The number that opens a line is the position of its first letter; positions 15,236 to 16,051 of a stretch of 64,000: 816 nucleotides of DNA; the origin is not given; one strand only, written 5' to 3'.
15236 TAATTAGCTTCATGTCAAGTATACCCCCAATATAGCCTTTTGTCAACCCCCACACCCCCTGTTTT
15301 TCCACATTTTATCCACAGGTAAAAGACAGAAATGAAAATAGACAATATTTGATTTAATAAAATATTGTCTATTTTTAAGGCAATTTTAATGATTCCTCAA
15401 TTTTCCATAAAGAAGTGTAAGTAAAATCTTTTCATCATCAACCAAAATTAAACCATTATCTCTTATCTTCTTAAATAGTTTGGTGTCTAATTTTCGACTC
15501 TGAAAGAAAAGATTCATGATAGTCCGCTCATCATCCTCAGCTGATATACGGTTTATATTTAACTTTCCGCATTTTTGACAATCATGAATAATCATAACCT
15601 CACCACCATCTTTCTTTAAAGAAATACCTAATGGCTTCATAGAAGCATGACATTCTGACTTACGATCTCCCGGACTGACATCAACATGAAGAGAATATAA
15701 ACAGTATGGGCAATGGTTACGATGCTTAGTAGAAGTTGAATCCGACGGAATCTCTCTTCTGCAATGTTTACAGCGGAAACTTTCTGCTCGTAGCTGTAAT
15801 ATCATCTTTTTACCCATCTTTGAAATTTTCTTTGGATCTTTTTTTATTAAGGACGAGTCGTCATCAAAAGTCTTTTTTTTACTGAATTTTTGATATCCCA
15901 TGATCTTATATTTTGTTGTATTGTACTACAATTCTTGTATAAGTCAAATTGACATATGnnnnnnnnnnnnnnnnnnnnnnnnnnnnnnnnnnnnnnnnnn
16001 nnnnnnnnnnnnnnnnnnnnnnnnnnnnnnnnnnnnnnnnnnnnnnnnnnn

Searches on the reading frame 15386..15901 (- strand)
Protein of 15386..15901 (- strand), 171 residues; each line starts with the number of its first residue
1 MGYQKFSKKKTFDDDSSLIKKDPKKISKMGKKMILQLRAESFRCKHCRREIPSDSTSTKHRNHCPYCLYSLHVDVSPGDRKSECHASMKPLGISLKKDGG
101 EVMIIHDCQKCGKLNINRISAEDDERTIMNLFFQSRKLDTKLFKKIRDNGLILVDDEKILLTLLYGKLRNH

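Call 3: search_protein_families(library=pfam, proteins=[window:15386-15901:-], max_evalue=0.01)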
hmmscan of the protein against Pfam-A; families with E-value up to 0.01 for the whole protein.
window:15386-15901:- (171 aa): 1 family
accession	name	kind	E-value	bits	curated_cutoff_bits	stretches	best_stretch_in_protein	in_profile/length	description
PF12647.12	RNHCP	-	6.9e-32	109.7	24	1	40-129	2-90/90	RNHCP domain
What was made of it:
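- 15386..15901 (-): RNHCP-domain zinc-ribbon protein (171 aa), the conserved companion gene, divergent from the operon. Pfam RNHCP, 109.7 bits (call 3).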

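Call 4: search_protein_families(library=ncbifam, proteins=[window:15386-15901:-], max_evalue=0.01)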
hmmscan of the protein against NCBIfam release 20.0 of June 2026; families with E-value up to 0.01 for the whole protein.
window:15386-15901:- (171 aa): 1 family
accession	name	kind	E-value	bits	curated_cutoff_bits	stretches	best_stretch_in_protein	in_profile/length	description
NF001607.0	PRK00398.1-4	equivalog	0.0005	19.7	89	0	41-67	9-34/53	DNA-directed RNA polymerase subunit P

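Call 40: search_solved_structures(query=window:15386-15901:-, max_evalue=10)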
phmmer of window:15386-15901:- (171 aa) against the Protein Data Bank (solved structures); distinct sequences matched with E-value up to 10: 5.
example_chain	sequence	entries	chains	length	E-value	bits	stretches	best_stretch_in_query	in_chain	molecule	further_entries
36rp_P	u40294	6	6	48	0.057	16.7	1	41-71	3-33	DNA-directed RNA polymerase subunit Rpo12 | DNA-directed RNA polymerase subunit P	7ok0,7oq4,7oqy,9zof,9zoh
36ro_P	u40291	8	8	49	0.69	13.1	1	41-69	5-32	DNA-directed RNA polymerase subunit Rpo12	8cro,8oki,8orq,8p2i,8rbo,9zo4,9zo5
4qiw_P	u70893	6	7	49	0.72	13.1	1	41-69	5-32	DNA-directed RNA polymerase subunit P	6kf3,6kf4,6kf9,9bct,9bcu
7lq5_A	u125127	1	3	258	0.82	12.9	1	42-122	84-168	Cytochrome c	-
6cuq_A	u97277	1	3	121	1.7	11.8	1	59-92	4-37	Macrophage migration inhibitory factor-like protein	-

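Call 42: search_dna_similar(query=window:15386-15901:-, collection=plasmids, mode=protein, max_evalue=0.001, max_rows=20)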
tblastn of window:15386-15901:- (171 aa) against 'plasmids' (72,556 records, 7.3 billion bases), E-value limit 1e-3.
Records with a match: 4; places in all: 6; records where one place covers at least 80% of the query: 0.
Best place of each record, by identity: <60% 4.
By first word of the organism name: Streptomyces 1; Vibrio 1; Nonomuraea 1; Candidatus 1.
By predicted mobility (MOB-suite, as given by PLSDB): mobilizable 3; non-mobilizable 1.
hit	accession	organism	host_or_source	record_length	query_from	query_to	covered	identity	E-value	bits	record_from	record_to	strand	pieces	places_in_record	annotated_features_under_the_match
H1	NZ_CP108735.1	Streptomyces sp. NBC_00984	-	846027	38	131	55%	47.4%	4e-20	93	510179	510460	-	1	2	RNHCP domain-containing protein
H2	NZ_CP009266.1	Vibrio coralliilyticus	-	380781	37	150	67%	38.1%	1e-16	83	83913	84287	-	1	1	RNHCP domain-containing protein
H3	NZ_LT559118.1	Nonomuraea gerenzanensis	-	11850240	39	134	56%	44.3%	4e-21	96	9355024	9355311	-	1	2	none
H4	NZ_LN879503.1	Candidatus Protochlamydia naegleriophila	Naegleria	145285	60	120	36%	45.9%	4e-8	59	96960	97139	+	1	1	none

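Call 43: get_annotated_region(hit=H1, flank=8000)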
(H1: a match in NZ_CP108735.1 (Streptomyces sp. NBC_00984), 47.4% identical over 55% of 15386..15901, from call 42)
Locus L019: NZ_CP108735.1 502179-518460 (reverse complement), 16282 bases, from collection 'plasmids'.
description: Streptomyces sp. NBC_00984 plasmid unnamed1, complete sequence
organism: Streptomyces sp. NBC_00984 (NCBI taxid 2903700)
taxonomy: Bacteria; Actinomycetota; Actinomycetes; Kitasatosporales; Streptomycetaceae; Streptomyces; Streptomyces sp. NBC 00984
host: -; source: -; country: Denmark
typing (MOB-suite, as given by PLSDB): mobilizable; relaxase MOBF,MOBP
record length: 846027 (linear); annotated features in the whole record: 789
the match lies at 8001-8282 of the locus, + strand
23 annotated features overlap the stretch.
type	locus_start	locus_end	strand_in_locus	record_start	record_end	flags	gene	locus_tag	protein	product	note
CDS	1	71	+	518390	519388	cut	gap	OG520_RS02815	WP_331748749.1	type I glyceraldehyde-3-phosphate dehydrogenase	GO:0006094 - gluconeogenesis [Evidence IEA]; GO:0019682 - glyceraldehyde-3-phosphate metabolic process [Evidence IEA]; ...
CDS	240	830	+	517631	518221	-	-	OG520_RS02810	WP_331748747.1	hypothetical protein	-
CDS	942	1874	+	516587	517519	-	-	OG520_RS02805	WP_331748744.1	CPBP family intramembrane glutamic endopeptidase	GO:0071586 - CAAX-box protein processing [Evidence IEA]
CDS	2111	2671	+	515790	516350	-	-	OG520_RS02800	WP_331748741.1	hypothetical protein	-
CDS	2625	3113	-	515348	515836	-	-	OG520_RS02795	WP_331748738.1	MFS transporter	GO:0055085 - transmembrane transport [Evidence IEA]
CDS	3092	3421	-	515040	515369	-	-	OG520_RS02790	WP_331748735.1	hypothetical protein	-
CDS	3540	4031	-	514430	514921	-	-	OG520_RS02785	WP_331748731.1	FBP domain-containing protein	-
CDS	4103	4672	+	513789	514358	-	-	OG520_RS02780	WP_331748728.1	WHG domain-containing protein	-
CDS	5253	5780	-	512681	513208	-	-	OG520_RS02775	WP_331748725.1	hypothetical protein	-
CDS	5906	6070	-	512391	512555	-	-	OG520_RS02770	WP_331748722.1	hypothetical protein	-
CDS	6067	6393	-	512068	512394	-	-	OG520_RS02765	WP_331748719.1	helix-turn-helix transcriptional regulator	-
CDS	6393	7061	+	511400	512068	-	-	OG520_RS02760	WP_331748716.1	Tn3 family transposase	GO:0006313 - DNA transposition [Evidence IEA]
CDS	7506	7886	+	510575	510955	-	-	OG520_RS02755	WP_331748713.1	RNHCP domain-containing protein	-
CDS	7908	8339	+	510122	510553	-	-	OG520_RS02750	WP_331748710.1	RNHCP domain-containing protein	-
CDS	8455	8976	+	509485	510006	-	-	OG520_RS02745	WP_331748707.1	FBP domain-containing protein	-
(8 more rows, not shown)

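Call 44: get_annotated_region(hit=H2, flank=8000)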
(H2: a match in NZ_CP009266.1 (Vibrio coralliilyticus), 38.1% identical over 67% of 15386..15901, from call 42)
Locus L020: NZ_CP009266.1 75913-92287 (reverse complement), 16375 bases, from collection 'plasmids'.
description: Vibrio coralliilyticus strain OCN014 plasmid pOCN014, complete sequence
organism: Vibrio coralliilyticus (NCBI taxid 190893)
taxonomy: Bacteria; Pseudomonadota; Gammaproteobacteria; Vibrionales; Vibrionaceae; Vibrio; Vibrio coralliilyticus
host: -; source: -; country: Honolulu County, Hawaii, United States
typing (MOB-suite, as given by PLSDB): mobilizable; replicon rep_cluster_564; relaxase MOBF
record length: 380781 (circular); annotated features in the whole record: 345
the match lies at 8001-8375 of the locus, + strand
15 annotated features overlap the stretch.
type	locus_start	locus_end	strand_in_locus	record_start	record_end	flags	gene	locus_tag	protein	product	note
CDS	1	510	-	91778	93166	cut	-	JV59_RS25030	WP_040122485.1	HlyD family type I secretion periplasmic adaptor subunit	GO:0030253 - protein secretion by the type I secretion system [Evidence IEA]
CDS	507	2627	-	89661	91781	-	-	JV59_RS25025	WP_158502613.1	type I secretion system permease/ATPase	GO:0030253 - protein secretion by the type I secretion system [Evidence IEA]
CDS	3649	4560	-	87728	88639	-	-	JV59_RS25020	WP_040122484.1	LysR family transcriptional regulator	-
CDS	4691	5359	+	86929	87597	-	-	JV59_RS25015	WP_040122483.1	SDR family oxidoreductase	-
CDS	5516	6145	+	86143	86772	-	-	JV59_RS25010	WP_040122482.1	GrxB family glutaredoxin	GO:0045454 - cell redox homeostasis [Evidence IEA]; GO:0006790 - sulfur compound metabolic process [Evidence IEA]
CDS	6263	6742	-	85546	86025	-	-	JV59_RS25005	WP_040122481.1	hypothetical protein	-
CDS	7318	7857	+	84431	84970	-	-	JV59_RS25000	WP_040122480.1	TetR/AcrR family transcriptional regulator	GO:0006355 - regulation of DNA-templated transcription [Evidence IEA]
CDS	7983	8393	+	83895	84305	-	-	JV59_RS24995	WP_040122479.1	RNHCP domain-containing protein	-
CDS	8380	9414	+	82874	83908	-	rsgA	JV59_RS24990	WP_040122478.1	ribosome small subunit-dependent GTPase A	GO:0006412 - translation [Evidence IEA]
CDS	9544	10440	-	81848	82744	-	-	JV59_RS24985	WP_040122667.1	LysR family transcriptional regulator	-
CDS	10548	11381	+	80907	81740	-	-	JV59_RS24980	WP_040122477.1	pirin family protein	-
CDS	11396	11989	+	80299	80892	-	-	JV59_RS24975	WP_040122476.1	isochorismatase family protein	-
CDS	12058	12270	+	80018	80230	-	-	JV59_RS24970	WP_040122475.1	hypothetical protein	-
CDS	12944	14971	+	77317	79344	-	-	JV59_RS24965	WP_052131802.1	ATP-dependent endonuclease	-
CDS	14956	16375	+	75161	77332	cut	-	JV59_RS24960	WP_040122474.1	ATP-dependent helicase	-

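Call 49: search_protein_representatives(protein=window:15386-15901:-)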
Query: 171 residues. Proteins with E-value up to 0.001 (for the whole library): 1009; up to 1e-10: 507; up to 1e-30: 3. The best 150 are listed.
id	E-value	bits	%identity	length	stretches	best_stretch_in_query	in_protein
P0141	3.7e-54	199.5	53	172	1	1-170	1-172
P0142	1.5e-38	148.7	42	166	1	13-166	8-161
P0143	3.6e-31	124.7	48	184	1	37-168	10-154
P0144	2.0e-30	122.3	47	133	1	33-166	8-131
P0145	1.0e-28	116.7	42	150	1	39-166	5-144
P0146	1.1e-28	116.7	45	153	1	39-166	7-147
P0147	3.1e-27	111.9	40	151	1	37-166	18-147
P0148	6.7e-27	110.8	44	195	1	35-167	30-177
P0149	8.5e-27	110.5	50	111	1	40-133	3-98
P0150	1.2e-26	110.0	49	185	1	24-162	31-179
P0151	1.3e-26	109.9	46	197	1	31-167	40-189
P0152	1.4e-26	109.8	42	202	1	38-170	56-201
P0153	2.0e-26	109.3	42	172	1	30-160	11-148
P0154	3.9e-26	108.3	46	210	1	36-167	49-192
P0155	7.9e-26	107.3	52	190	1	39-132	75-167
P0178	5.0e-23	98.2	45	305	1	40-143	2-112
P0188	1.3e-22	96.9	41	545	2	38-166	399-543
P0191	1.5e-22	96.6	43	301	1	25-132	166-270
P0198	6.4e-22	94.6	40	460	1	40-151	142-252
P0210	2.1e-21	92.9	43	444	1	37-135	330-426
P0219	4.7e-21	91.8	45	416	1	40-132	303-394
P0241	2.3e-20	89.5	46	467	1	24-130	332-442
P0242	2.3e-20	89.5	45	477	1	40-132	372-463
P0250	4.3e-20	88.7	46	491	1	41-132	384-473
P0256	7.2e-20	87.9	39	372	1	27-132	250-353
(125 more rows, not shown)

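Call 50: search_protein_families(library=pfam, proteins=[P0188, P0198, P0210, P0219, P0241, P0242, P0250, P0256, P0178, P0191], max_evalue=0.001)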
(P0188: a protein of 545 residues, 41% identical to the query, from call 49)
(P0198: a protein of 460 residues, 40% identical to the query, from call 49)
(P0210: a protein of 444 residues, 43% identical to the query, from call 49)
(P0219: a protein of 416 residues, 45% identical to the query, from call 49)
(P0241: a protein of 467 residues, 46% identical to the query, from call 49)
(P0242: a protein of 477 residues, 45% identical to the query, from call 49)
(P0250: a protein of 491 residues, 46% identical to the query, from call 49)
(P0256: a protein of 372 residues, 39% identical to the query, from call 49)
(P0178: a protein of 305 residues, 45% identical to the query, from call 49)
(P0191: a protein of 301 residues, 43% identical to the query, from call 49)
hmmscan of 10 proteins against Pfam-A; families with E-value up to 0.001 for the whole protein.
P0188 (545 aa): 4 families
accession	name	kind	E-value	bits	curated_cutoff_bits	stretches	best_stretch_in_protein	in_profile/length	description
PF08459.17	UvrC_RNaseH_dom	-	4.5e-43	147.3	22.3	1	252-386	9-158/159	UvrC RNAse H endonuclease domain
PF12647.12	RNHCP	-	9.4e-23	80.4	24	1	401-503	2-89/90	RNHCP domain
PF01541.30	GIY-YIG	-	1.7e-10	41.5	22.6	1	3-76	3-78/78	GIY-YIG catalytic domain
PF02151.25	UVR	-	2.6e-08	33.8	21.5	1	184-216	3-35/36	UvrB/uvrC motif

P0198 (460 aa): 3 families
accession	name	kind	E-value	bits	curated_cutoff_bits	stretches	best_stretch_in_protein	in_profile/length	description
PF12647.12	RNHCP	-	3.7e-29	101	24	1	143-229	3-89/90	RNHCP domain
PF00805.28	Pentapeptide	-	2.9e-21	75.1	20.2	3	61-97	2-38/40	Pentapeptide repeats (8 copies)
PF13599.13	Pentapeptide_4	-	1.1e-18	67.4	38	2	41-107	12-78/78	Pentapeptide repeat region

P0210 (444 aa): 4 families
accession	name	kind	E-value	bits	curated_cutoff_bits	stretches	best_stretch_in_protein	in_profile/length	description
PF03193.22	RsgA_GTPase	-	5.8e-39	134.1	30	1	69-244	1-170/174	RsgA GTPase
PF12647.12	RNHCP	-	2.5e-36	123.9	24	1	335-419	4-89/90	RNHCP domain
PF00009.33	GTP_EFTU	-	2.1e-06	27.9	26.5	0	97-177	96-182/188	Elongation factor Tu GTP binding domain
PF01926.29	MMR_HSR1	-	5.3e-06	27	21.9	1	183-249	3-64/113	50S ribosome-binding GTPase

P0219 (416 aa): 2 families
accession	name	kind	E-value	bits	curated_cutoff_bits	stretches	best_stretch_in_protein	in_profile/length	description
PF12647.12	RNHCP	-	6.3e-38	129.1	24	1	303-391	2-90/90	RNHCP domain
PF03193.22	RsgA_GTPase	-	7.6e-15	55.6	30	1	75-245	1-173/174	RsgA GTPase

P0241 (467 aa): 7 families
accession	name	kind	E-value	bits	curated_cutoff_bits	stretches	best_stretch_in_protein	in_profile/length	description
PF03193.22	RsgA_GTPase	-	4.8e-50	170.2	30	1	80-255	2-174/174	RsgA GTPase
PF12647.12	RNHCP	-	1.5e-38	131.1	24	1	353-440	2-89/90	RNHCP domain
PF01926.29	MMR_HSR1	-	2.6e-08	34.4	21.9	1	189-270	1-75/113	50S ribosome-binding GTPase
PF00005.33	ABC_tran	-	3.3e-06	28.2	25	1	184-252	8-79/137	ABC transporter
PF02421.24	FeoB_N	-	0.00014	21.9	27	0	189-264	2-72/156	Ferrous iron transport protein B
PF04548.22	AIG1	-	0.0002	21.2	27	1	189-253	2-63/212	AIG1 family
PF00350.29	Dynamin_N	-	0.00061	20.3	27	0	190-217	1-28/168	Dynamin family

P0242 (477 aa): 5 families
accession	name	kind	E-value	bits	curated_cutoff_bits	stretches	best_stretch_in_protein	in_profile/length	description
PF03193.22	RsgA_GTPase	-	3.6e-54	183.6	30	1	83-263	1-173/174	RsgA GTPase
PF12647.12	RNHCP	-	2.2e-37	127.3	24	1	373-459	3-89/90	RNHCP domain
PF00009.33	GTP_EFTU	-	3e-08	33.9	26.5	1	105-195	90-183/188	Elongation factor Tu GTP binding domain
PF01926.29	MMR_HSR1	-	9.8e-06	26.1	21.9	1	199-263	2-57/113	50S ribosome-binding GTPase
PF02421.24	FeoB_N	-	0.00094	19.2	27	0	130-192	97-154/156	Ferrous iron transport protein B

P0250 (491 aa): 4 families
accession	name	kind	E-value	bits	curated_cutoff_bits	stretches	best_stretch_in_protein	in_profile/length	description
PF03193.22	RsgA_GTPase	-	1e-41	143.1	30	1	116-305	1-173/174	RsgA GTPase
PF12647.12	RNHCP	-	6e-36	122.7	24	1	384-469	3-89/90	RNHCP domain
PF00009.33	GTP_EFTU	-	8.6e-06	25.9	26.5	0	138-221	90-179/188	Elongation factor Tu GTP binding domain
PF01926.29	MMR_HSR1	-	4.4e-05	24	21.9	1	230-301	3-58/113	50S ribosome-binding GTPase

P0256 (372 aa): 4 families
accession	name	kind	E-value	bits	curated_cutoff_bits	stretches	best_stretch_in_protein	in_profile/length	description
PF12647.12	RNHCP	-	8.4e-38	128.7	24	1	262-349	2-89/90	RNHCP domain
PF03193.22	RsgA_GTPase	-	1.9e-20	73.8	30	1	17-180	3-173/174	RsgA GTPase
PF01926.29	MMR_HSR1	-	4.7e-07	30.4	21.9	1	126-176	2-58/113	50S ribosome-binding GTPase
PF13521.12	AAA_28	-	0.0006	20.5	27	0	127-146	3-22/164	AAA domain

P0178 (305 aa): 10 families
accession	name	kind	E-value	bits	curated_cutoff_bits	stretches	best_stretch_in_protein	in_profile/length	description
PF12647.12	RNHCP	-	7.1e-28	96.9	24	1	2-95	2-89/90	RNHCP domain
PF13189.12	Cytidylate_kin2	-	5.5e-19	69.4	28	1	125-278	1-175/176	Cytidylate kinase-like family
PF13238.12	AAA_18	-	5.5e-15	56.4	29.4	1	126-246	1-123/128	AAA domain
PF13207.12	AAA_17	-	4.6e-11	43.6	27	1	133-233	5-122/136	AAA domain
PF02224.24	Cytidylate_kin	-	3.7e-08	33.8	26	1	126-190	1-67/211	Cytidylate kinase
PF00406.28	ADK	-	0.00024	21.7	26.8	1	129-200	2-80/151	Adenylate kinase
PF01202.28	SKI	-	0.00025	21.6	22.1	0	133-291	2-156/159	Shikimate kinase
PF01712.25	dNK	-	0.00045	20.5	27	0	126-163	1-36/203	Deoxynucleoside kinase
PF02367.23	TsaE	-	0.00051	20.4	26.6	0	113-150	11-48/128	Threonylcarbamoyl adenosine biosynthesis protein TsaE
PF20720.3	nSTAND3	-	0.00097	19.3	27.2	0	115-145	9-39/155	Novel STAND NTPase 3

P0191 (301 aa): 3 families
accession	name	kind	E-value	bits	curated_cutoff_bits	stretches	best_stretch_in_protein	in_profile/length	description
PF12647.12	RNHCP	-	5e-38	129.4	24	1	179-266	2-89/90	RNHCP domain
PF03193.22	RsgA_GTPase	-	3.3e-12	47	30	1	1-90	82-171/174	RsgA GTPase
PF09723.15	Zn_ribbon_8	-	0.0001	22.7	34.4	0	181-206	6-32/41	Zinc ribbon domain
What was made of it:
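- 15386..15901 (-): The family is often fused to RsgA GTPase (calls 49, 50) and is operonic with rsgA on a Vibrio plasmid (call 44).
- They are linked by fusions (7 of the 10 long RNHCP proteins I scanned) and by an operon on a Vibrio plasmid (calls 44, 49, 50). The RNHCP family is fused to RsgA and, more rarely, to UvrC and cytidylate-kinase-like domains, which suggests nucleic-acid binding (call 50).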

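Call 64: get_annotated_region(hit=H3, flank=7000)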
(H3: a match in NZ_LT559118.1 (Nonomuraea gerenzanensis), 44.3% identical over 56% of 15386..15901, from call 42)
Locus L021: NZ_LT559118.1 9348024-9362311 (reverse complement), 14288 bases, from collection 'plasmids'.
description: Nonomuraea gerenzanensis isolate nono1 plasmid I, complete sequence
organism: Nonomuraea gerenzanensis (NCBI taxid 93944)
taxonomy: Bacteria; Actinomycetota; Actinomycetes; Streptosporangiales; Streptosporangiaceae; Nonomuraea; Nonomuraea gerenzanensis
host: -; source: -; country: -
typing (MOB-suite, as given by PLSDB): non-mobilizable
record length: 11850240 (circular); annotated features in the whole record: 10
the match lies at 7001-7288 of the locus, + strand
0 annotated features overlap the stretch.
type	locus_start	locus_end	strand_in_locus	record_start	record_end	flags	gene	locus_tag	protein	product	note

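Call 68: search_protein_families(library=pfam, proteins=[L021:6923-7336:+, L021:7427-8380:+, L021:4340-6493:+, L021:4178-6298:-, L021:8577-9443:+, L021:8559-9434:-, L021:9277-10962:+, L021:9454-10989:-], max_evalue=0.0001)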
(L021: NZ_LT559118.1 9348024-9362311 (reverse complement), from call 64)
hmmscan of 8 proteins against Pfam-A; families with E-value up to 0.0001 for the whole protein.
L021:6923-7336:+ (137 aa): 1 family
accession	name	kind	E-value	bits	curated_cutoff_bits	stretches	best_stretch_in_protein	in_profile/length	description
PF12647.12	RNHCP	-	1.5e-34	118.2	24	1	28-117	2-90/90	RNHCP domain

L021:7427-8380:+ (317 aa): 3 families
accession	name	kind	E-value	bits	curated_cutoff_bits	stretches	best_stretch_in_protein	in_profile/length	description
PF00561.26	Abhydrolase_1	-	1.4e-22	81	25.8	1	29-296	2-242/245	alpha/beta hydrolase fold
PF12697.13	Abhydrolase_6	-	6.6e-08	33.9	26.3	1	32-296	3-207/217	Alpha/beta hydrolase family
PF12146.15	Hydrolase_4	-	2.8e-06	27.2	27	0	248-286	186-226/239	Serine aminopeptidase, S33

L021:4340-6493:+ (717 aa): 0 families

L021:4178-6298:- (706 aa): 3 families
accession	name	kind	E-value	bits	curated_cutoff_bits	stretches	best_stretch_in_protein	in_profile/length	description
PF00441.29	Acyl-CoA_dh_1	-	7.8e-32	110.9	22.4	2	182-331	16-136/150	Acyl-CoA dehydrogenase, C-terminal domain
PF02770.24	Acyl-CoA_dh_M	-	4.4e-20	72.1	33.3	1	458-552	1-97/97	Acyl-CoA dehydrogenase, middle domain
PF02771.21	Acyl-CoA_dh_N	-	6.2e-14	52.8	22.9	1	366-454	18-113/113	Acyl-CoA dehydrogenase, N-terminal domain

L021:8577-9443:+ (288 aa): 0 families

L021:8559-9434:- (291 aa): 22 families
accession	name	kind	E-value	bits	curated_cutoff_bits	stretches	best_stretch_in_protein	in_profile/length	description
PF00515.34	TPR_1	-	1.7e-57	189.4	27.8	5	191-223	2-34/34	Tetratricopeptide repeat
PF07719.23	TPR_2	-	4.7e-48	157.8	27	4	191-223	2-34/34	Tetratricopeptide repeat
PF13414.12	TPR_11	-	3.4e-41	139.1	26.8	4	234-271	4-41/42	TPR repeat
PF13181.12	TPR_8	-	9.7e-37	122.4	25.7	0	90-120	3-33/34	Tetratricopeptide repeat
PF13431.12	TPR_17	-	2.5e-33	112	24.4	1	179-210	2-33/34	Tetratricopeptide repeat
PF13432.12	TPR_16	-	7.5e-28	97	32.7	4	161-223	2-64/65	Tetratricopeptide repeat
PF13424.12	TPR_12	-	6.9e-27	93.9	30.1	4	159-219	6-74/77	Tetratricopeptide repeat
PF13371.12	TPR_9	-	7.1e-23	80.9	35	3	68-121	9-62/73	Tetratricopeptide repeat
PF13428.12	TPR_14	-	4.3e-22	76.8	23.5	0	94-130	7-43/44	Tetratricopeptide repeat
PF14559.12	TPR_19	-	4.1e-21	75.5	25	3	172-226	7-61/68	Tetratricopeptide repeat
PF23914.1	TPR_CcmH_CycH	-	1.9e-11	44.5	42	0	158-247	52-144/158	Cytochrome c-type biogenesis protein H TPR domain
PF13174.12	TPR_6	-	4e-11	43.2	26.3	0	192-221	2-31/33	Tetratricopeptide repeat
PF10516.15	SHNi-TPR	-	4.9e-11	42.4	21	0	204-219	15-30/38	SHNi-TPR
PF13429.12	TPR_15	-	5.4e-11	42.9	26.2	0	87-144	145-205/280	Tetratricopeptide repeat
PF13374.12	TPR_10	-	2e-09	37.6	27.5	0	88-117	2-31/42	Tetratricopeptide repeat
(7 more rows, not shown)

L021:9277-10962:+ (561 aa): 0 families

L021:9454-10989:- (511 aa): 1 family
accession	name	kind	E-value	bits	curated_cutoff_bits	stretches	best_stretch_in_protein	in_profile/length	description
PF00171.27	Aldedh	-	2.4e-149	498.3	23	1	50-501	6-451/461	Aldehyde dehydrogenase family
